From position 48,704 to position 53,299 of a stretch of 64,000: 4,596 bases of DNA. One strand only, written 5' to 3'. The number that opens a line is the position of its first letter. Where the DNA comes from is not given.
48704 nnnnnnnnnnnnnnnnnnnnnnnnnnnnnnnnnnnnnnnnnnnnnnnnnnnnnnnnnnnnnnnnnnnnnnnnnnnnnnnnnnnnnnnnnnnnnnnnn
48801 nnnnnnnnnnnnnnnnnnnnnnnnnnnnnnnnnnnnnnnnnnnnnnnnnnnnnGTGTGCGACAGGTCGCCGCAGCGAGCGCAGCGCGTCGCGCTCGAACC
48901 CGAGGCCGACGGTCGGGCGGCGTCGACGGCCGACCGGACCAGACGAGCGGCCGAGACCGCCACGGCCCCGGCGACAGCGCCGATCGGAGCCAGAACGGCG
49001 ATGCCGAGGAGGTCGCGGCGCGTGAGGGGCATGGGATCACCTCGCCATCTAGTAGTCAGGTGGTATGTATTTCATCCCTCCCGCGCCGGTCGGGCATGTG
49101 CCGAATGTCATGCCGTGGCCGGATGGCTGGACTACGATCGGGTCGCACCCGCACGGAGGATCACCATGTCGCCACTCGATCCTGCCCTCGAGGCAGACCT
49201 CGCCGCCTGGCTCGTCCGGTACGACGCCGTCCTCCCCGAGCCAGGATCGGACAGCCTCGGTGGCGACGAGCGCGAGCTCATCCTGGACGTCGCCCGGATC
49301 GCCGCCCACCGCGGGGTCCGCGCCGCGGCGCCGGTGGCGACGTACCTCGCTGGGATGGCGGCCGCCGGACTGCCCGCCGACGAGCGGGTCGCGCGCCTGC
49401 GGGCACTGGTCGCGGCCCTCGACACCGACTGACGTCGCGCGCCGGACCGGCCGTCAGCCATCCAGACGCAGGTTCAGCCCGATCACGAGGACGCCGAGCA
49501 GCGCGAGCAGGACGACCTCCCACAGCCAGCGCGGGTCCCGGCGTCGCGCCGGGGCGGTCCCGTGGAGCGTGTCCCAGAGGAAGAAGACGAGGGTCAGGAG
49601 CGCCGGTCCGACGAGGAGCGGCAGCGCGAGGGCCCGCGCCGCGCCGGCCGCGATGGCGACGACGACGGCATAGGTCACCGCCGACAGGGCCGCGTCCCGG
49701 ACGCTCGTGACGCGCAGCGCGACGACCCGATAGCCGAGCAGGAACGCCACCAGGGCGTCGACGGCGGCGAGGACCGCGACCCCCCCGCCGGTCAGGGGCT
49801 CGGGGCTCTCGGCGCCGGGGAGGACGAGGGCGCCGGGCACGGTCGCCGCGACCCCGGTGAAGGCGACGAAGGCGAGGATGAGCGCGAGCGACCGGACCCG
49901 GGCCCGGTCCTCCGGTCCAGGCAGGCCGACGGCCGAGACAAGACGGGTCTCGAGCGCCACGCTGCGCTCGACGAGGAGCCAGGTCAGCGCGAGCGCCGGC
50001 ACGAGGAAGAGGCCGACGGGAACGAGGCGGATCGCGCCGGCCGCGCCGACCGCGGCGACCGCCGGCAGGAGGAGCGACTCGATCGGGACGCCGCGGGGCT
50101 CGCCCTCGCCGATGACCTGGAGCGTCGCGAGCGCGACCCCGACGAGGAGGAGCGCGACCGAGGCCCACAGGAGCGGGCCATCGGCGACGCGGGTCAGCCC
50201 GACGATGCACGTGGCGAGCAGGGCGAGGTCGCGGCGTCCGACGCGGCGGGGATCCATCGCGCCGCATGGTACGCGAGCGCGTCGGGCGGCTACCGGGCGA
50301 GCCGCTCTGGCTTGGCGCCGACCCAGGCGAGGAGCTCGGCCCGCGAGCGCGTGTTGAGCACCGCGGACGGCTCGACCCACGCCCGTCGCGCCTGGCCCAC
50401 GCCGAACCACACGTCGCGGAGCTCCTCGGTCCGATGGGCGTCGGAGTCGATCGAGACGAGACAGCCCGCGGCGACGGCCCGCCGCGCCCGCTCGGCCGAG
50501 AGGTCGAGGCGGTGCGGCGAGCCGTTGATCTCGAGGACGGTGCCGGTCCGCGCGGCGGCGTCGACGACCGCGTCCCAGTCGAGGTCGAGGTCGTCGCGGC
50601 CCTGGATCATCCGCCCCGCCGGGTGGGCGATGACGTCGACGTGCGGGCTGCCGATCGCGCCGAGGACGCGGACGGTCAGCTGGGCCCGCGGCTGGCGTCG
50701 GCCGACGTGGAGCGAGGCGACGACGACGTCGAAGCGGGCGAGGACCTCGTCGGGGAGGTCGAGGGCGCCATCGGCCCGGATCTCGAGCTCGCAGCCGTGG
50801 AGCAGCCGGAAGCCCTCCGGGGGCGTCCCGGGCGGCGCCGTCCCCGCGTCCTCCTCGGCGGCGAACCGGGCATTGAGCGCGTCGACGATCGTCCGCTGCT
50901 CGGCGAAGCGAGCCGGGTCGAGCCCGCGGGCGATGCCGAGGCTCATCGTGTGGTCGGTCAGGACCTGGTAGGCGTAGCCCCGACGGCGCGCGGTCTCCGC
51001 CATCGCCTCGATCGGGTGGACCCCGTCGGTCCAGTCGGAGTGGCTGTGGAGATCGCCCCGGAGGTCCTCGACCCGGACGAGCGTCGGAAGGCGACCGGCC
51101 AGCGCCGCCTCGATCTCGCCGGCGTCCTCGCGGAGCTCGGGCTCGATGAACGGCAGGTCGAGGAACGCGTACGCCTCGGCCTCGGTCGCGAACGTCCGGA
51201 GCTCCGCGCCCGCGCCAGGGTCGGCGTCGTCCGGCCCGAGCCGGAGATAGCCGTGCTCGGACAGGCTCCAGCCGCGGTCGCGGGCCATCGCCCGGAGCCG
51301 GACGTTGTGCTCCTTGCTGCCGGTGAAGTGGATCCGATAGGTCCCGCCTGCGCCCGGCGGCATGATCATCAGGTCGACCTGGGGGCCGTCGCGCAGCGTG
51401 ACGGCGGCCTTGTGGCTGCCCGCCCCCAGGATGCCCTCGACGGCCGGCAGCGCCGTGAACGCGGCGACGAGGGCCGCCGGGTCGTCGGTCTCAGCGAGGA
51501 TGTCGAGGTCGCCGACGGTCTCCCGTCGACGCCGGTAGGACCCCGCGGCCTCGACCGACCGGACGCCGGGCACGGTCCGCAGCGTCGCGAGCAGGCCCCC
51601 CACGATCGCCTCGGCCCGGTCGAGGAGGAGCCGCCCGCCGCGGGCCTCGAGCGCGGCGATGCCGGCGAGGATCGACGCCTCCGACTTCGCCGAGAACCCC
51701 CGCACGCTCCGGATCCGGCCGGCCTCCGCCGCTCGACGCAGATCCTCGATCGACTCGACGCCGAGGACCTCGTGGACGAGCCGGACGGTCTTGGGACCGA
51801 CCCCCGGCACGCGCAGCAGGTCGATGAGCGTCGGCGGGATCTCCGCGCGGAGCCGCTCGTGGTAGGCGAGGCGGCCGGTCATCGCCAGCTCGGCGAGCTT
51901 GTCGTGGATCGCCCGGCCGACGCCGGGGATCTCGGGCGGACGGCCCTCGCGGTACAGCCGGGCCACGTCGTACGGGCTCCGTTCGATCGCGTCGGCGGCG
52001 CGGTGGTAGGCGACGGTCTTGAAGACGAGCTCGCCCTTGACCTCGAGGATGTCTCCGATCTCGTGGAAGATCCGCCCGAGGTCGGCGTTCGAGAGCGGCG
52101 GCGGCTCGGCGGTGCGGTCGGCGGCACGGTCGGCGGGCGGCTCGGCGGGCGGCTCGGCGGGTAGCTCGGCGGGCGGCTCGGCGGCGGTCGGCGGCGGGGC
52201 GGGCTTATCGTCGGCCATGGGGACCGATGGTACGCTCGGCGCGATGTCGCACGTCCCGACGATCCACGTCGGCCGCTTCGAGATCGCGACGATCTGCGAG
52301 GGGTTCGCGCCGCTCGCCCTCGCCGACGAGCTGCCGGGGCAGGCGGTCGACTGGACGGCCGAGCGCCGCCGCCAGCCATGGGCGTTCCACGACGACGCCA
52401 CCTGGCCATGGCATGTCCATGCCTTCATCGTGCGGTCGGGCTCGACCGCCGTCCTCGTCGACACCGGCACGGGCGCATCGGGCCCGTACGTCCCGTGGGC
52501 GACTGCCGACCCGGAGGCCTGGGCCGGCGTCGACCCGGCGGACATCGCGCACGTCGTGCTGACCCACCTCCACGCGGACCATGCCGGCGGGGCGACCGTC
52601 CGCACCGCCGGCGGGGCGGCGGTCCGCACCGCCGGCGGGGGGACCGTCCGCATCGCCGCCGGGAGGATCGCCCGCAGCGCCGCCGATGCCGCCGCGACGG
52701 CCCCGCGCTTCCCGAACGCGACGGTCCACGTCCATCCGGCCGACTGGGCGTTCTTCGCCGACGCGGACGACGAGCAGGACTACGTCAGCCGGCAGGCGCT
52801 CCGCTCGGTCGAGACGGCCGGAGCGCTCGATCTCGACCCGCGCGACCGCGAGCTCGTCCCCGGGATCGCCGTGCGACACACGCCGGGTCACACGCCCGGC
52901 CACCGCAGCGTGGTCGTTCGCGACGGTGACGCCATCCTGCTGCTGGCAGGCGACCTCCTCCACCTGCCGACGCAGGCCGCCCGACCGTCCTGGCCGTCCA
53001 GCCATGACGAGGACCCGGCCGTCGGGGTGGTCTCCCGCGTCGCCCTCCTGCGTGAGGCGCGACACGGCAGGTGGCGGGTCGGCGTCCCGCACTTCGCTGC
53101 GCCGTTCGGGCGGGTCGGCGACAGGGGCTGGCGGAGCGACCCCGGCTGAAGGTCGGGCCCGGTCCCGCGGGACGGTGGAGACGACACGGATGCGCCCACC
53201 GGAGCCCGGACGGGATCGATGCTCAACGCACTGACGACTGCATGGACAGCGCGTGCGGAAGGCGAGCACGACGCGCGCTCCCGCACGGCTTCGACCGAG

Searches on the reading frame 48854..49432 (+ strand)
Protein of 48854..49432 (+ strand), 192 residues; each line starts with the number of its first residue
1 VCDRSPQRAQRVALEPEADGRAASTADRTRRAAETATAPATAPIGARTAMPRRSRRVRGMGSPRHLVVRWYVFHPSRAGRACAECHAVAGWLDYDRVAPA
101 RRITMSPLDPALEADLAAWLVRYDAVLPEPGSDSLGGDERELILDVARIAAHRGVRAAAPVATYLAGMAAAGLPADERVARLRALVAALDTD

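Call 45: search_protein_families(library=pfam, proteins=[window:48854-49432:+], max_evalue=0.001)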
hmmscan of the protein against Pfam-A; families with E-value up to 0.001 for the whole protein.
window:48854-49432:+ (192 aa): 1 family
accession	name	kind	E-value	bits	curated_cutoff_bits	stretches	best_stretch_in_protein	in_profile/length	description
PF20058.4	DUF6457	-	1.4e-10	41.3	27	1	116-189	6-75/80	Domain of unknown function (DUF6457)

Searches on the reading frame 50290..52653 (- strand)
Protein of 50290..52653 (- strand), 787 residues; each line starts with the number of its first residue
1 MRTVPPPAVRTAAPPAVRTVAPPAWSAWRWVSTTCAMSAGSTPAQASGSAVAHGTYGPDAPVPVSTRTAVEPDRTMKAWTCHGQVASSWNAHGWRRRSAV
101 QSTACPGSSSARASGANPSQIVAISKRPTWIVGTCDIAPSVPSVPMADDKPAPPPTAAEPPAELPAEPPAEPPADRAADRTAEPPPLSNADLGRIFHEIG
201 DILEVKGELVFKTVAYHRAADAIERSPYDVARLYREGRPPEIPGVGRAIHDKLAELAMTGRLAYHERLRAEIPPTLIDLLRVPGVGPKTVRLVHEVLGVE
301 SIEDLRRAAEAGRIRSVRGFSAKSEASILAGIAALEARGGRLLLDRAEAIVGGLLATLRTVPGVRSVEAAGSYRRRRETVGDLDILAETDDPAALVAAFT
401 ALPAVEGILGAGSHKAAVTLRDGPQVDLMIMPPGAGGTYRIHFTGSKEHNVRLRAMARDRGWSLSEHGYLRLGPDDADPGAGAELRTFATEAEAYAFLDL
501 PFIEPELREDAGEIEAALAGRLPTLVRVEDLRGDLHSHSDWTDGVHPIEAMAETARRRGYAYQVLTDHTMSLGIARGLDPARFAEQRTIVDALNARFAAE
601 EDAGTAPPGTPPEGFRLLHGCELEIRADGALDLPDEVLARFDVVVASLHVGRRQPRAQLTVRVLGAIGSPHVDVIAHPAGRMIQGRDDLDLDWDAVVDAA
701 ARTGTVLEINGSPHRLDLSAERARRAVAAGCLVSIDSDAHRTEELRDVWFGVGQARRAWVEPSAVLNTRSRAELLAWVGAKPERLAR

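Call 45: search_protein_families(library=pfam, proteins=[window:50290-52653:-], max_evalue=0.001)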
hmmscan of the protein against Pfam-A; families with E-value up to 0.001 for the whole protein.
window:50290-52653:- (787 aa): 6 families
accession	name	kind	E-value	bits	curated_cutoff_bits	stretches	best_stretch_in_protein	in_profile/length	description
PF14791.11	DNA_pol_B_thumb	-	3.2e-18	65.8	25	1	441-509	3-63/63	DNA polymerase beta thumb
PF14716.13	HHH_8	-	4.6e-13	49.8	30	1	189-262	3-73/73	Helix-hairpin-helix domain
PF14520.12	HHH_5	-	5.3e-09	36.9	27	1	278-331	3-54/57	Helix-hairpin-helix domain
PF00633.29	HHH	-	8.7e-07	28.9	24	1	268-295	2-29/30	Helix-hairpin-helix motif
PF02811.25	PHP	-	3.5e-05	24.6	26.4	1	534-651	1-95/164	PHP domain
PF14792.12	DNA_pol_B_palm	-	0.00046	20.8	25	1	358-391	18-51/113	DNA polymerase beta palm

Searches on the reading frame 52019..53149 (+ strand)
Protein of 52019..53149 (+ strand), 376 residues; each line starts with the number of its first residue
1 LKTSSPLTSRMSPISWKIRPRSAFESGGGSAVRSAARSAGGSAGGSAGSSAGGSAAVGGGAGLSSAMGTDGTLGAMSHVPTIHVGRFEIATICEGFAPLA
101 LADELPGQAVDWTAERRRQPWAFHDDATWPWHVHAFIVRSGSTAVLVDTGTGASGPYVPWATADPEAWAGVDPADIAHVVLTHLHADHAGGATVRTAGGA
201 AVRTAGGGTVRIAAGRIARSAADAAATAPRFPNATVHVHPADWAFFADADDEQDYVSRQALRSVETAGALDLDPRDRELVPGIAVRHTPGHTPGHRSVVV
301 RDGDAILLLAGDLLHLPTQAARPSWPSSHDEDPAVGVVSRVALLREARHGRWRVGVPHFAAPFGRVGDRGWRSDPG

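Call 45: search_protein_families(library=pfam, proteins=[window:52019-53149:+], max_evalue=0.001)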
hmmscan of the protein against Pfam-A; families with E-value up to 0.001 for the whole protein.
window:52019-53149:+ (376 aa): 2 families
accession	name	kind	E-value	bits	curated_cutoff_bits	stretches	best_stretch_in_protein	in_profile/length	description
PF00753.33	Lactamase_B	-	2.7e-22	80.1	22.7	2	130-192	3-60/196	Metallo-beta-lactamase superfamily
PF12706.13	Lactamase_B_2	-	3e-06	27.4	27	1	144-244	2-93/200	Beta-lactamase superfamily domain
